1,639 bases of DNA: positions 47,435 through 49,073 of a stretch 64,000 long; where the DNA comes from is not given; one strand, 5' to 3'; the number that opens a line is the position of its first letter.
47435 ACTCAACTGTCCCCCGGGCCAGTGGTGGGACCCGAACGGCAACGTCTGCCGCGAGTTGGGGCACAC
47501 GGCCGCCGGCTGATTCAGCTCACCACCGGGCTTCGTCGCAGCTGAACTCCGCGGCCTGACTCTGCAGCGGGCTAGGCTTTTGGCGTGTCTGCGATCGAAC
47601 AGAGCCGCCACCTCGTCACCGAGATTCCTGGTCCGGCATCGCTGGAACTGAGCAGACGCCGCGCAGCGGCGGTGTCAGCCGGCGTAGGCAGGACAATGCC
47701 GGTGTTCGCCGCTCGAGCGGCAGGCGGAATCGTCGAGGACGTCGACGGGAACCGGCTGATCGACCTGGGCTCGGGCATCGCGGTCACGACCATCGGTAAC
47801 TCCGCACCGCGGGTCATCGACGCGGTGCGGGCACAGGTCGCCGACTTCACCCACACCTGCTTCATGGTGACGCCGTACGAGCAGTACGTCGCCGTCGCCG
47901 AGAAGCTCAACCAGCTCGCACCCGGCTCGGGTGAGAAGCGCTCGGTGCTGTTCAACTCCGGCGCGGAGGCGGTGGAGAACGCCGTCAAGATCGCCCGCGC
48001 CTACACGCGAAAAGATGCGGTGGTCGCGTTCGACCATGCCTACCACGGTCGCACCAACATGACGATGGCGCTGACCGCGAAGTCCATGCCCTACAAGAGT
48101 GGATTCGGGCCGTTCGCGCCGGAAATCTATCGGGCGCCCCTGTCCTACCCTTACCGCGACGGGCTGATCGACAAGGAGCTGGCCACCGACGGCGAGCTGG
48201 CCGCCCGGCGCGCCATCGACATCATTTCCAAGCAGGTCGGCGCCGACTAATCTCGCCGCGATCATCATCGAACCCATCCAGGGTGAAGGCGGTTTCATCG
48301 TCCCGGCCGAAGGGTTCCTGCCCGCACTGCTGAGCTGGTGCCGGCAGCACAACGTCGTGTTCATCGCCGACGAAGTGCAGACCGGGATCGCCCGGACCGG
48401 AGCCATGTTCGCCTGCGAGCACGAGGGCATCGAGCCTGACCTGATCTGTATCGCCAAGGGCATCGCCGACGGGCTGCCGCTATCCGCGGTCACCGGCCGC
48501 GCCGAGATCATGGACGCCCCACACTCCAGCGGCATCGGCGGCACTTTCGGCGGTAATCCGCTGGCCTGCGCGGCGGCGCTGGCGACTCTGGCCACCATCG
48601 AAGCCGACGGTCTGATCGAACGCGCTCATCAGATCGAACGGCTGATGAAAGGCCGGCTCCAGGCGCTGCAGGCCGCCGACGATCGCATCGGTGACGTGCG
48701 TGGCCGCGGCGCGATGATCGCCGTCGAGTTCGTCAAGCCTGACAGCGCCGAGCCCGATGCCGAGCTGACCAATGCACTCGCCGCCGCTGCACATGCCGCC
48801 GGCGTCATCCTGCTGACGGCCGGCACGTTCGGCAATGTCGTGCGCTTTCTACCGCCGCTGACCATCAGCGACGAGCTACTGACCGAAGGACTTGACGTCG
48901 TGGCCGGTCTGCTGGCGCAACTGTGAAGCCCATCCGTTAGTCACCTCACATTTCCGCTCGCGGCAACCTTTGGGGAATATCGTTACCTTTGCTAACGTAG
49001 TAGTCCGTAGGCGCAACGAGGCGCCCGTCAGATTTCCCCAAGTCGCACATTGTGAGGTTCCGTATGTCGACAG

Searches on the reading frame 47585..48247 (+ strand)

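Call 36: search_protein_families(library=pfam, proteins=[window:47585-48247:+], max_evalue=0.001)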
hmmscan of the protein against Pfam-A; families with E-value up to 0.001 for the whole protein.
window:47585-48247:+ (221 aa): 1 family
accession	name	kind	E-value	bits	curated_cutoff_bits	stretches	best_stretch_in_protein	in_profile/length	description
PF00202.27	Aminotran_3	-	7.4e-50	170.2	30.5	1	36-198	7-172/403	Aminotransferase class-III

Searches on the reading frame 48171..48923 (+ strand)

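Call 36: search_protein_families(library=pfam, proteins=[window:48171-48923:+], max_evalue=0.001)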
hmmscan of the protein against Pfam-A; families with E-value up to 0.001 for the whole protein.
window:48171-48923:+ (251 aa): 1 family
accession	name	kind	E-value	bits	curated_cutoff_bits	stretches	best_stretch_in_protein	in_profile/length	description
PF00202.27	Aminotran_3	-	2.6e-82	277.1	30.5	1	25-244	188-399/403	Aminotransferase class-III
